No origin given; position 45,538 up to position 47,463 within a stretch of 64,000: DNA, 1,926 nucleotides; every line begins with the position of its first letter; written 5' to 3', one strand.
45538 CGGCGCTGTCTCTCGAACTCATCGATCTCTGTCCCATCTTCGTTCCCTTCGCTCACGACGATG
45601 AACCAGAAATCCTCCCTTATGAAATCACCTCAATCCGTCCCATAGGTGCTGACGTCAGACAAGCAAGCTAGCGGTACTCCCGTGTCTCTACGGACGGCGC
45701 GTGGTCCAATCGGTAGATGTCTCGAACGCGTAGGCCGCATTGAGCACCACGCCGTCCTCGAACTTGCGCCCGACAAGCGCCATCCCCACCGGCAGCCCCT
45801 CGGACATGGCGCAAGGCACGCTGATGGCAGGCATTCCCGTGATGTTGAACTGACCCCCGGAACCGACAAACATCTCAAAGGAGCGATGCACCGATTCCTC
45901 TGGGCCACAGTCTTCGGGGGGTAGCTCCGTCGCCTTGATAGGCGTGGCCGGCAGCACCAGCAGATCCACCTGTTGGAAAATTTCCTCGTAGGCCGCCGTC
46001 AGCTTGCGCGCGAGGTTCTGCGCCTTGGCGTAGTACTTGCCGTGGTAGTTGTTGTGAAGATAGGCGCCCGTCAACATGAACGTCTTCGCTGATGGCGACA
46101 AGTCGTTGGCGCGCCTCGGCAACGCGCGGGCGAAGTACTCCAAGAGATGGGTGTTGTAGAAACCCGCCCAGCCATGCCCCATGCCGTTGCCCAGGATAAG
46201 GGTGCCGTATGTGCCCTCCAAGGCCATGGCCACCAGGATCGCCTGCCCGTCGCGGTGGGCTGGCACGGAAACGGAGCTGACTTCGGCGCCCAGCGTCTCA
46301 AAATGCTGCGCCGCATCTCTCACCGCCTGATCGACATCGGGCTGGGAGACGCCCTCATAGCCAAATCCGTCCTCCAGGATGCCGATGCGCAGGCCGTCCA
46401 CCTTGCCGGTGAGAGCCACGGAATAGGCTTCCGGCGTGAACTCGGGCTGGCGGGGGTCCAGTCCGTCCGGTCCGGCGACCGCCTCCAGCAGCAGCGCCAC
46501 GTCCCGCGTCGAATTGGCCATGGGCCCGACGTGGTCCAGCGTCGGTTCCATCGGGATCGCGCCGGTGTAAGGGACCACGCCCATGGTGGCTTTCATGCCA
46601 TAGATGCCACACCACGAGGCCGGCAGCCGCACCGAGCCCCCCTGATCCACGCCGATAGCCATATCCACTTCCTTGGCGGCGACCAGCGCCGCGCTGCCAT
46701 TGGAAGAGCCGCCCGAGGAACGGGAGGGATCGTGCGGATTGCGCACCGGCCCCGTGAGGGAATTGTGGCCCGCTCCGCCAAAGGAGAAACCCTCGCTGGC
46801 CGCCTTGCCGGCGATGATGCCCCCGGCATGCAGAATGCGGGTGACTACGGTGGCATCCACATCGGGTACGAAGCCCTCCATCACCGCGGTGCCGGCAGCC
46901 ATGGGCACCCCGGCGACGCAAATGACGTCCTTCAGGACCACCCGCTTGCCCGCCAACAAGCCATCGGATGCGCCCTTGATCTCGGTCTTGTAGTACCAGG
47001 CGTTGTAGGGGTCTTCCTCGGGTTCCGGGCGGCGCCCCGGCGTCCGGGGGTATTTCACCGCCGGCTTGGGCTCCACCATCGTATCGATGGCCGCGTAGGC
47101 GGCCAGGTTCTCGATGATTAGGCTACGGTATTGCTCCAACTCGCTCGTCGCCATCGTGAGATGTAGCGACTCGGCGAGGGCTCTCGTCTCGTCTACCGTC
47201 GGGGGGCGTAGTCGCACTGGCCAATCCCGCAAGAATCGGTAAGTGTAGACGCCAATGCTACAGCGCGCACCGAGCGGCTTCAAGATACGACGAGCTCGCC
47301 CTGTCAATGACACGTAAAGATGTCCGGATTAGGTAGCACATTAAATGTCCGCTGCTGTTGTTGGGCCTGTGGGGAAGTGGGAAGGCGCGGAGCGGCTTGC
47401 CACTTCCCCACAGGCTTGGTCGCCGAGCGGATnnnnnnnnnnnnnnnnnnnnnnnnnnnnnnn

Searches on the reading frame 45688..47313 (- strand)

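Call 17: search_protein_families(library=pfam, proteins=[window:45688-47313:-], max_evalue=0.00001)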
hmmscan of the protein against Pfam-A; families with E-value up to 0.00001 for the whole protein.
window:45688-47313:- (541 aa): 1 family
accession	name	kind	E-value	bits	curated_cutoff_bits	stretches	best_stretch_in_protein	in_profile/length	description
PF01425.27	Amidase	-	7.4e-91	305.8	27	1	108-524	35-445/445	Amidase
